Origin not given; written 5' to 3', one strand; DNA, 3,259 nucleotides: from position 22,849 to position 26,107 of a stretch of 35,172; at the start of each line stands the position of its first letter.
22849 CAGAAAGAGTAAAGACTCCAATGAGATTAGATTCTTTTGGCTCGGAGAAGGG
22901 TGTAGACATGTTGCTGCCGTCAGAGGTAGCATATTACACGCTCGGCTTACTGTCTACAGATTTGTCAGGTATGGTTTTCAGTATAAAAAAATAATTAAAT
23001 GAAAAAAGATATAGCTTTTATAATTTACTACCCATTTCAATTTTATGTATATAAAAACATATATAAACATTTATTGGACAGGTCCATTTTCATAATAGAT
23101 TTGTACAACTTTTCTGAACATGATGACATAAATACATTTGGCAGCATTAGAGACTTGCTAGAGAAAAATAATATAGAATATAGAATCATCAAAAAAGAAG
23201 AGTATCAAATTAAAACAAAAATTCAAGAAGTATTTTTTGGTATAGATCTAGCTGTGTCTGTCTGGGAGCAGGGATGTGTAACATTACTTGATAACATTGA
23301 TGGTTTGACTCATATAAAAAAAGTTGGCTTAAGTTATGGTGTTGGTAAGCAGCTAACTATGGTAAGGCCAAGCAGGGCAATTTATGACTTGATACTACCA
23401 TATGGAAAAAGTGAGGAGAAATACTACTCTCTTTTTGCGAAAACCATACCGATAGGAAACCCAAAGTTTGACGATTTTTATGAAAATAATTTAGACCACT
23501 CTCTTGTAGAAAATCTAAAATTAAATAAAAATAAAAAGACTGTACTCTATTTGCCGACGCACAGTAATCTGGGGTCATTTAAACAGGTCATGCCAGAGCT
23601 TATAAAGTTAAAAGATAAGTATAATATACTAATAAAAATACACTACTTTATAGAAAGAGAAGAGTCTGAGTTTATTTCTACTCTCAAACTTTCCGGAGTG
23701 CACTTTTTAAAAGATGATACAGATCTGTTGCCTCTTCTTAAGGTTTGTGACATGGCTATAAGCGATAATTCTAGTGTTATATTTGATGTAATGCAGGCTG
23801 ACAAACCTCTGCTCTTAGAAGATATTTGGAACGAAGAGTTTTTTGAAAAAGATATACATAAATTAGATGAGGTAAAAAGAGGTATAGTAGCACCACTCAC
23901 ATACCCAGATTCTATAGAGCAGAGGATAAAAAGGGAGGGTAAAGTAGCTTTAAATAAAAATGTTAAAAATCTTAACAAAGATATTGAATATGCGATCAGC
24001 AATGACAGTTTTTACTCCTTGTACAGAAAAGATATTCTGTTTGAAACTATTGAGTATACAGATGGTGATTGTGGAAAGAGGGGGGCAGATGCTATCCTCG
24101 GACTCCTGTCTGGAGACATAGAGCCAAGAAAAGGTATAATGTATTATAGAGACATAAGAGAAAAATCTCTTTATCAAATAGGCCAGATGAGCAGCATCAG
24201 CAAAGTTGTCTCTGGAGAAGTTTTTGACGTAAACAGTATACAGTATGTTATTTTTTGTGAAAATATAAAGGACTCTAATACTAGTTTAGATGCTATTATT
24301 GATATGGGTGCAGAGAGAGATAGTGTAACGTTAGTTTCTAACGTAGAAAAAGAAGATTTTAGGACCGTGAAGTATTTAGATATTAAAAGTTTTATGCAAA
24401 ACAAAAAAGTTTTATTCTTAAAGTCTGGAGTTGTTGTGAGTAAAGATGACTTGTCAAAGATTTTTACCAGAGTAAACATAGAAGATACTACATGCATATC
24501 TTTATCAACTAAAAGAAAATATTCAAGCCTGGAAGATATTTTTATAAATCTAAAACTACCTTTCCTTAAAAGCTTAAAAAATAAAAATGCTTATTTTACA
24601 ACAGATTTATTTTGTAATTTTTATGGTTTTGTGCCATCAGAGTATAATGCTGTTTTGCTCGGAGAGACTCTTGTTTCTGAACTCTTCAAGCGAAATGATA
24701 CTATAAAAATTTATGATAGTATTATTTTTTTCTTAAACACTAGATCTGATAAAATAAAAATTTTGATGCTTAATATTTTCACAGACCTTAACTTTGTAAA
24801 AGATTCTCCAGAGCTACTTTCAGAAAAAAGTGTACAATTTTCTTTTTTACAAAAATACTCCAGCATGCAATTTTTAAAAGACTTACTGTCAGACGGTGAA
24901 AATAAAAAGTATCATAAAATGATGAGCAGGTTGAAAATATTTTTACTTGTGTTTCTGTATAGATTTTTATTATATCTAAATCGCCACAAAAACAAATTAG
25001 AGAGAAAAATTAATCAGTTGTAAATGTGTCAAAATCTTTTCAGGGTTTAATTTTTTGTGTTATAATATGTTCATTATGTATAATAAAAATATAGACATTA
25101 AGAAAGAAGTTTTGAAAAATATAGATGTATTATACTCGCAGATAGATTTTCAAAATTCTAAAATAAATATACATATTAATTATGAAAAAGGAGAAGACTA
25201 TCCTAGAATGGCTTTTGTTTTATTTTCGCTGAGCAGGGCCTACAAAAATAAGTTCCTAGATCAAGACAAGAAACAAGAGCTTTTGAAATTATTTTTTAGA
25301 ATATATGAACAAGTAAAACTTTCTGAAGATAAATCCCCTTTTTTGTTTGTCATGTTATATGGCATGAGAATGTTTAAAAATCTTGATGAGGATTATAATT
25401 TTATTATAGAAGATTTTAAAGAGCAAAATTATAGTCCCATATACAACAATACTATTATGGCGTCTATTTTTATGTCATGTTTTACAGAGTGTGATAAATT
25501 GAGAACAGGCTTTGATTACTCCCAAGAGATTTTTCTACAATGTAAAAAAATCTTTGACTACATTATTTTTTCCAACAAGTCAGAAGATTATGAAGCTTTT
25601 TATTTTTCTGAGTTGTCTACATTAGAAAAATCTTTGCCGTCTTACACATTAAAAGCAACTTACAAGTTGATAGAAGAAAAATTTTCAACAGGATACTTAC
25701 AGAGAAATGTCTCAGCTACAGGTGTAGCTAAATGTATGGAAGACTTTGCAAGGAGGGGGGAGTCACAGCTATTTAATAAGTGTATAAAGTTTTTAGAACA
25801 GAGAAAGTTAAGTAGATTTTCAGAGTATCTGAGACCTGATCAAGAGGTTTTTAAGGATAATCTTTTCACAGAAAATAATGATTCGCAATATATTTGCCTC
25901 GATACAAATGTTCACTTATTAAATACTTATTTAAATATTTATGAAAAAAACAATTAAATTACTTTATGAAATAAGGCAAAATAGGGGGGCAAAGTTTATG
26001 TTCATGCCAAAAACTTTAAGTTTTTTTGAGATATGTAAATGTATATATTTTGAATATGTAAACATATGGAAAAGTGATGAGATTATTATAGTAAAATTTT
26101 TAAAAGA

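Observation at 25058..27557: YcaO-domain enzyme followed by a 67-aa ORF with a Gly/Cys/Ser-rich tail: candidate atypical azol(in)e or thioamide RiPP locus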

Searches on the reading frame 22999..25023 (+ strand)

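Call 3: search_protein_families(library=pfam, proteins=[window:22999-25023:+], max_evalue=0.1)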
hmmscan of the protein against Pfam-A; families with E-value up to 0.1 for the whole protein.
window:22999-25023:+ (674 aa): 1 family
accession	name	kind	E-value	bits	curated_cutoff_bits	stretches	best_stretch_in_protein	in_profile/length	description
PF04464.20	Glyphos_transf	-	6.8e-15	55.3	22.1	1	147-360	157-359/367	CDP-Glycerol:Poly(glycerophosphate) glycerophosphotransferase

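Call 4: search_protein_families(library=ncbifam, proteins=[window:22999-25023:+], max_evalue=0.1)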
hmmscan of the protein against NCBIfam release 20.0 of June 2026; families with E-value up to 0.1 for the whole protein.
window:22999-25023:+ (674 aa): 1 family
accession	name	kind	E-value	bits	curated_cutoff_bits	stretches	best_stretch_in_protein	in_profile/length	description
NF008249.0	PRK11025.1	equivalog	0.061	12.2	378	0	62-132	72-140/317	23S rRNA pseudouridine(955/2504/2580) synthase RluC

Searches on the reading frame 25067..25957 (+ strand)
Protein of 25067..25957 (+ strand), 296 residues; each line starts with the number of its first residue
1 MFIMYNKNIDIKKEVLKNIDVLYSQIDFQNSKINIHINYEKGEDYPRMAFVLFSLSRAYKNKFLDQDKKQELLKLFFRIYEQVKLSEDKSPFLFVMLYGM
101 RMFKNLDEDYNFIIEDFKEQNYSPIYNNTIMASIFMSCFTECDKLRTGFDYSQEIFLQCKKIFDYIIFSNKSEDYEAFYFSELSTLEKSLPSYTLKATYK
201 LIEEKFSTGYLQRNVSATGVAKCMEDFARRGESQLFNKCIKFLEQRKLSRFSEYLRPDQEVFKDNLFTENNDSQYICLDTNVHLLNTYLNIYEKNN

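Call 3: search_protein_families(library=pfam, proteins=[window:25067-25957:+], max_evalue=0.1)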
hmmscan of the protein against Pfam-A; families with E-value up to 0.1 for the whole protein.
window:25067-25957:+ (296 aa): 0 families

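Call 4: search_protein_families(library=ncbifam, proteins=[window:25067-25957:+], max_evalue=0.1)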
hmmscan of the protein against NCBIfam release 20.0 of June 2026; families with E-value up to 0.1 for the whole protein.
window:25067-25957:+ (296 aa): 0 families

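Call 21: find_homologous_proteins(query=window:25067-25957:+, max_evalue=0.001)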
Query window:25067-25957:+ (296 aa): 10 proteins with E <= 0.001 among 814 candidates.
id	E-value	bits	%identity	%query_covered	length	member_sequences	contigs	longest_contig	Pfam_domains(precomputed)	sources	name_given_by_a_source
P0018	7.1e-188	641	100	99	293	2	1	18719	-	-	-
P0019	4.1e-84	301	48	95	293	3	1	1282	-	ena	-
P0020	2.4e-83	298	49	96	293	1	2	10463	-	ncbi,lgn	-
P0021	3.9e-77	278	46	96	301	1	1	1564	-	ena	-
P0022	7.6e-77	277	45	95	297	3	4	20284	-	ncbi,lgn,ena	-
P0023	2.6e-71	259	43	98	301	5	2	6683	-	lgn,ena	-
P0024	5.9e-71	257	43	93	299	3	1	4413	-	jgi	jgi:hypothetical protein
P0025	3.1e-66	242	49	78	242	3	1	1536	-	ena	-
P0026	2.2e-60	223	39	98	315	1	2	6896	-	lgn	-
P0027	4.6e-52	195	46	66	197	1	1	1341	-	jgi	jgi:hypothetical protein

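Call 33: predict_structure(alignment_id=A2)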
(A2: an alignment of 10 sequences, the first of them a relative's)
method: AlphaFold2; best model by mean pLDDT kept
length: 293 residues; sequences in the alignment: 10
mean_pLDDT: 93.6   pTM: 0.93
mean pLDDT of the five models: 93.6, 93.3, 93.0, 91.0, 89.4
residues with pLDDT >= 90: 253; 70-90: 35; 50-70: 5; < 50: 0
segments of 3 or more residues with pLDDT < 50: none
pLDDT, mean of each block of 10 residues (from residue 1): 74 97 94 86 97 98 98 97 90 98 97 92 92 95 89 95 94 95 93 96 94 96 96 96 94 87 93 96 97 89
secondary structure, 60 per line:
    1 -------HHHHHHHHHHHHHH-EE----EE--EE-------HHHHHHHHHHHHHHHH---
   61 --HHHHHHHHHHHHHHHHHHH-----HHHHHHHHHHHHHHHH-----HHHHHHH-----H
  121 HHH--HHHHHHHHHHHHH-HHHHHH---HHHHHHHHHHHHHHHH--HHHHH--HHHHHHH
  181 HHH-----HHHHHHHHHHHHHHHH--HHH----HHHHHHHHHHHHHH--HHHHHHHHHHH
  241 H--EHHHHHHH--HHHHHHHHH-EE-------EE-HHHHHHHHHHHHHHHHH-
elements in order: H8-21 H42-57 H63-81 H87-102 H108-114 H120-123 H126-138 H140-145 H149-164 H167-171 H174-183 H189-204 H214-227 H230-241 H245-251 H254-262 H276-292
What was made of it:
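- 25076..25957 (+): U296/293-aa orphan partner protein: cytoplasmic, all-helical (alpha/alpha)-toroid. Its stop overlaps the YcaO start by 17 nt. AlphaFold pLDDT is 93.6 (call 33).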

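Call 35: fold_search(model_id=the predicted structure, library=pdb)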
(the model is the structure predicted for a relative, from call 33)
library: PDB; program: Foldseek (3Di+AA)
matches with E <= 10: 725; with E <= 0.001: 0
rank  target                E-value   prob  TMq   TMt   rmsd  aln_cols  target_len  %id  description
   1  6shm_A                2.4e-03  1.00  0.64  0.57   5.7       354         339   12  An inactive (D136A and D137A) variant of alpha-1,6-mannanase, GH76A of Salegentibacter sp. HEL1_6 in complex with alph (released 2020-09-09)
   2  6shd_A                3.0e-03  1.00  0.64  0.57   5.9       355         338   11  Structure of the GH76A alpha-1,6-mannanase from Salegentibacter sp. HEL1_6 (released 2020-08-26)
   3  6y8f_A                4.5e-03  1.00  0.65  0.57   5.5       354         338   13  An inactive (D136N and D137N) variant of alpha-1,6-mannanase, GH76A of Salegentibacter sp. HEL1_6 in complex with alph (released 2021-03-31)
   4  3k7x                  4.5e-03  1.00  0.62  0.54   6.4       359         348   10  Crystal structure of the Lin0763 protein from Listeria innocua. Northeast Structural Genomics Consortium Target LkR23. (released 2009-10-27)
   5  3qwt_A                2.2e-02  1.00  0.50  0.41   7.9       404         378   10  The crystal structure of a possible member of GH105 family from Salmonella enterica subsp. enterica serovar Paratyphi  (released 2011-06-15)
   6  8b0f_A                3.1e-02  0.99  0.43  0.13   8.0       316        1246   13  CryoEM structure of C5b8-CD59 (released 2023-02-22)
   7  5agd_B                3.2e-02  1.00  0.54  0.48   7.7       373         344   10  An inactive (D125N) variant of the catalytic domain, BcGH76, of Bacillus circulans Aman6 in complex with alpha-1,6-man (released 2015-03-25)
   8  8h1l_A                4.6e-02  1.00  0.62  0.46   6.1       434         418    7  Crystal structure of glucose-2-epimerase in complex with D-Glucitol from Runella slithyformis Runsl_4512 (released 2023-07-12)
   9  4d4a_B                4.6e-02  1.00  0.54  0.48   8.0       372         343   10  Structure of the catalytic domain (BcGH76) of the Bacillus circulans GH76 alpha mannanase, Aman6. (released 2015-03-25)
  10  1vd5                  6.1e-02  0.99  0.53  0.43   8.0       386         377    9  Crystal Structure of Unsaturated Glucuronyl Hydrolase, Responsible for the Degradation of Glycosaminoglycan, from Bacill (released 2004-07-13)
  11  5noa                  7.0e-02  1.00  0.58  0.49   7.5       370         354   12  Polysaccharide Lyase BACCELL_00875 (released 2017-06-28)
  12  4d4c_B                7.3e-02  1.00  0.56  0.50   6.2       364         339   10  The catalytic domain, BcGH76, of Bacillus circulans Aman6 in complex with 1,6-ManDMJ (released 2015-03-25)
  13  4d4c_A                9.7e-02  1.00  0.61  0.55   5.2       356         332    8  The catalytic domain, BcGH76, of Bacillus circulans Aman6 in complex with 1,6-ManDMJ (released 2015-03-25)
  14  2fv0_A                9.7e-02  0.99  0.54  0.44   7.9       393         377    9  UGL_D88N/dGlcA-Glc-Rha-Glc (released 2006-05-30)
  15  3oxu_A                9.7e-02  0.98  0.47  0.46   6.9       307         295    9  Complement components factor H CCP19-20 and C3d in complex (released 2011-02-16)
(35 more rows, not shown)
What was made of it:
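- On Azoline-forming TOMM/LAP cyclodehydratase (SagD family, TIGR03604): The adjacent partner is an alpha/alpha toroid (calls 33, 35).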

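Call 42: search_protein_families(library=pfam, alignment_id=A2, max_evalue=10)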
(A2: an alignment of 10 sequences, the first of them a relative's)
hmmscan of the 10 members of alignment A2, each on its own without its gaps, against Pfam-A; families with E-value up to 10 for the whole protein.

A. member 1, P0018 (293 aa): 0 families

B. families by the number of members that match (of 10 scanned): 7 families
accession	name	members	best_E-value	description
PF12437.13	GSIII_N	1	0.0094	Glutamine synthetase type III N terminal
PF13797.11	Post_transc_reg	1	0.015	Post-transcriptional regulator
PF20652.3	Sec8_C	1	0.064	Exocyst complex component Sec8 C-terminal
PF14737.11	DUF4470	1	0.1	Domain of unknown function (DUF4470)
PF18320.6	Csc2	1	0.14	Csc2 Crispr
PF23562.2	AMP-binding_C_3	1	0.23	AMP-binding enzyme C-terminal domain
PF24722.1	DUF7674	1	0.24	Domain of unknown function (DUF7674)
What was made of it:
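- On LanC-like / prenyltransferase-like Zn-dependent alpha/alpha-toroid enzymes (considered for the 293-aa partner): No Pfam hit at E<=10 for any of 10 members (call 42).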

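Call 66: fold_search(model_id=the predicted structure, library=viral)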
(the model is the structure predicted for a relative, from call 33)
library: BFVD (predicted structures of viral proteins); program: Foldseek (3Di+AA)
matches with E <= 10: 249; with E <= 0.001: 0
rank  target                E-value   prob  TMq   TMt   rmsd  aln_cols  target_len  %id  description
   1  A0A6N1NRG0            4.9e-02  1.00  0.59  0.38   6.2       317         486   11  AMMECR1 domain-containing protein [Tupanvirus deep ocean]
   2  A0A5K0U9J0            6.4e-02  0.89  0.31  0.33   9.5       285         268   15  Uncharacterized protein [Yasminevirus sp. GU-2018]
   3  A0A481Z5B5            2.5e-01  0.25  0.24  0.21  20.8       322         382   11  Pentacotripeptide-repeat region protein [Pithovirus LCPAC102]
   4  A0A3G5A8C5            2.7e-01  0.30  0.24  0.23  22.3       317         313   12  Gamma-soluble NSF attachment protein [Homavirus sp.]
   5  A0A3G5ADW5            3.3e-01  0.15  0.20  0.20  21.0       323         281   13  Uncharacterized protein [Satyrvirus sp.]
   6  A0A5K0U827            5.5e-01  0.21  0.22  0.20  19.2       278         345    9  Gamma-soluble NSF attachment protein (Fragment) [Yasminevirus sp. GU-2018]
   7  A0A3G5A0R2            8.4e-01  0.13  0.23  0.23  15.3       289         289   12  Uncharacterized protein [Harvfovirus sp.]
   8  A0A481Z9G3            8.8e-01  0.28  0.21  0.13  11.8       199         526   12  Uncharacterized protein [Pithovirus LCPAC304]
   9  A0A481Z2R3            8.8e-01  0.09  0.19  0.15  26.4       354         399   11  Uncharacterized protein [Pithovirus LCPAC101]
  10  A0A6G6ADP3            1.0e+00  0.10  0.17  0.16  17.6       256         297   13  Uncharacterized protein [Borely moumouvirus]
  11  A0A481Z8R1            1.1e+00  0.23  0.29  0.23  13.1       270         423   11  Uncharacterized protein [Pithovirus LCPAC304]
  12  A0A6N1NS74            1.1e+00  0.21  0.24  0.23  21.8       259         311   10  Gamma-soluble NSF attachment protein [Tupanvirus deep ocean]
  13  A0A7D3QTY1            1.1e+00  0.15  0.23  0.24  20.5       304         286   11  Soluble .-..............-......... factor [Fadolivirus FV1/VV64]
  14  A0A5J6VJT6            1.1e+00  0.09  0.17  0.10  22.0       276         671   13  Uncharacterized protein (Fragment) [Megaviridae environmental sample]
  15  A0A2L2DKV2            1.1e+00  0.08  0.19  0.12  17.9       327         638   14  Ankyrin repeat protein [Acanthamoeba polyphaga mimivirus]
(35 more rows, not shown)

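Call 73: search_protein_representatives(alignment_id=A2)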
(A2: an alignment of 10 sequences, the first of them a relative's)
Query: 10 sequences, 296 profile positions. Proteins with E-value up to 0.001 (for the whole library): 42; up to 1e-10: 36; up to 1e-30: 29. The best 42 are listed.
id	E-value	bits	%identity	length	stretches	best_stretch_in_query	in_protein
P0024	1.7e-132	457.7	-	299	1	3-295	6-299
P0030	7.6e-99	347.2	-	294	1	4-294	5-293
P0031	5.6e-95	334.5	-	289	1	10-295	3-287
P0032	9.1e-87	307.6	-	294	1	1-295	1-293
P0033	9.8e-84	297.6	-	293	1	8-293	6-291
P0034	3.9e-83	295.7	-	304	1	5-295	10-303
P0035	3.6e-82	292.5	-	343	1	8-294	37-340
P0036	4.2e-82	292.3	-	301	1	8-289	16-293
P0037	4.9e-81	288.8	-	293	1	7-295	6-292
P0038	2.8e-80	286.3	-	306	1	5-294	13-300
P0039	1.7e-79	283.7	-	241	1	7-220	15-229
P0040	8.0e-77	274.9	-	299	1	5-294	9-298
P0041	4.6e-76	272.5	-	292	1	8-294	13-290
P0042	4.6e-72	259.3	-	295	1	12-295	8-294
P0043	2.6e-71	256.9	-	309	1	14-294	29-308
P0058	8.1e-27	110.8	-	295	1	7-293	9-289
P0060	7.2e-23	97.8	-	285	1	1-293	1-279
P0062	6.0e-18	81.7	-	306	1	4-290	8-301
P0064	1.5e-16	77.1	-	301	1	9-294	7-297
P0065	2.8e-09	53.2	-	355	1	6-292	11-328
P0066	4.5e-09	52.5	-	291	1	31-289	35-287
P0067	6.7e-06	42.1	-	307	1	81-290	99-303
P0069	1.2e-04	38.0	-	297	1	29-285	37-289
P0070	2.3e-04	37.1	-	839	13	75-143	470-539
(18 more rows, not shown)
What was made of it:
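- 25076..25957 (+): There are 42 representative clusters in 1.84 billion proteins (call 73).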

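Call 74: search_protein_families(library=pfam, proteins=[P0058, P0060, P0062, P0064, P0065, P0066, P0067, P0069, P0070], max_evalue=1)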
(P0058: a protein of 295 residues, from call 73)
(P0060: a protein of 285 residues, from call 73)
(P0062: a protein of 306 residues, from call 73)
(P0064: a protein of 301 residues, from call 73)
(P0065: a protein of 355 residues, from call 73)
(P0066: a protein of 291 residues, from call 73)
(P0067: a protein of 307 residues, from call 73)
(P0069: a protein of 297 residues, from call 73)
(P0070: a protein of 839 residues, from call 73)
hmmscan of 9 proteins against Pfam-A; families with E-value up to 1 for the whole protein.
P0058 (295 aa): 0 families

P0060 (285 aa): 0 families

P0062 (306 aa): 0 families

P0064 (301 aa): 0 families

P0065 (355 aa): 1 family
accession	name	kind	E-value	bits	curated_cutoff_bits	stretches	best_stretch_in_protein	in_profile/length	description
PF07532.17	Big_4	-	0.18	11.8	22.1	1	159-184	1-25/59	Bacterial Ig-like domain (group 4)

P0066 (291 aa): 0 families

P0067 (307 aa): 1 family
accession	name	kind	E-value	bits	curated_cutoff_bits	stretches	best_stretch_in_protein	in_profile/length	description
PF17078.10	SHE3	-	0.11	12.7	30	1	119-183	157-219/228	SWI5-dependent HO expression protein 3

P0069 (297 aa): 0 families

P0070 (839 aa): 12 families
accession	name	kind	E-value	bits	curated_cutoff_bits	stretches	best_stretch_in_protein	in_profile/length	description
PF25685.1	Skunalike_TailTerm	-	3.7e-16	59.8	27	0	108-159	43-98/119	Skunalikevirus tail terminator protein family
PF18668.6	Tail_spike_N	-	1.8e-15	57.2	25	0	110-133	31-54/70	Tail spike TSP1/Gp66 receptor binding N-terminal domain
PF14595.12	Thioredoxin_9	-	1.5e-11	44.7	25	0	571-599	89-116/129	Thioredoxin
PF24724.1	DUF7676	-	2.7e-11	43.6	27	0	575-612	50-87/166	Family of unknown function (DUF7676)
PF16688.10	CNV-Replicase_N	-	5.5e-09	36.8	27.1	0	127-172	16-62/108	Replicase polyprotein N-term from Coronavirus nsp1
PF23517.1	WW_TCERG1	-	4.3e-08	32.7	70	0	592-617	24-48/55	TCERG1 WW domain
PF18294.6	Pept_S41_N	-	2e-07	31.2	25.9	0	228-242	13-27/49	Peptidase S41 N-terminal domain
PF00289.28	Biotin_carb_N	-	2.1e-07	31.9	25.5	0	159-197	16-54/110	Biotin carboxylase, N-terminal domain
PF13208.11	TerB_N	-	9e-07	29.3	25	0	483-504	81-102/207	TerB N-terminal domain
PF24617.1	POF1B_HlH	-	6e-06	27.1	27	0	493-536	2-45/84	POF1B helix-loop-helix domain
PF18507.7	WW_1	-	1.4e-05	25.1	25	0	138-146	6-14/27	WW domain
PF17889.6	NLRC4_HD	-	7.3e-05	23.5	25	0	124-157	60-93/106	NLRC4 helical domain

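Call 80: search_solved_structures(query=A2, max_evalue=1)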
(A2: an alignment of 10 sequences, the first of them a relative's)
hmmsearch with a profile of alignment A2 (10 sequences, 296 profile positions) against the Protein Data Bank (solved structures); distinct sequences matched with E-value up to 1: 3.
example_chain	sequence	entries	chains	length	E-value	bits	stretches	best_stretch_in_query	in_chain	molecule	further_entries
6ff6_A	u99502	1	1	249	0.19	14.3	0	223-267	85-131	BRIC1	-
4aez_B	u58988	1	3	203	0.25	13.9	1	88-159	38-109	MITOTIC SPINDLE CHECKPOINT COMPONENT MAD2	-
8wth_A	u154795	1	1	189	0.47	13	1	201-249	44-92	HD Cas3-type domain-containing protein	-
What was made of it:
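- Tried and rejected: There was no Pfam hit at E<=10 for 10 members (call 42), none for distant members found by the exhaustive search (call 74), and no PDB sequence match (call 80).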
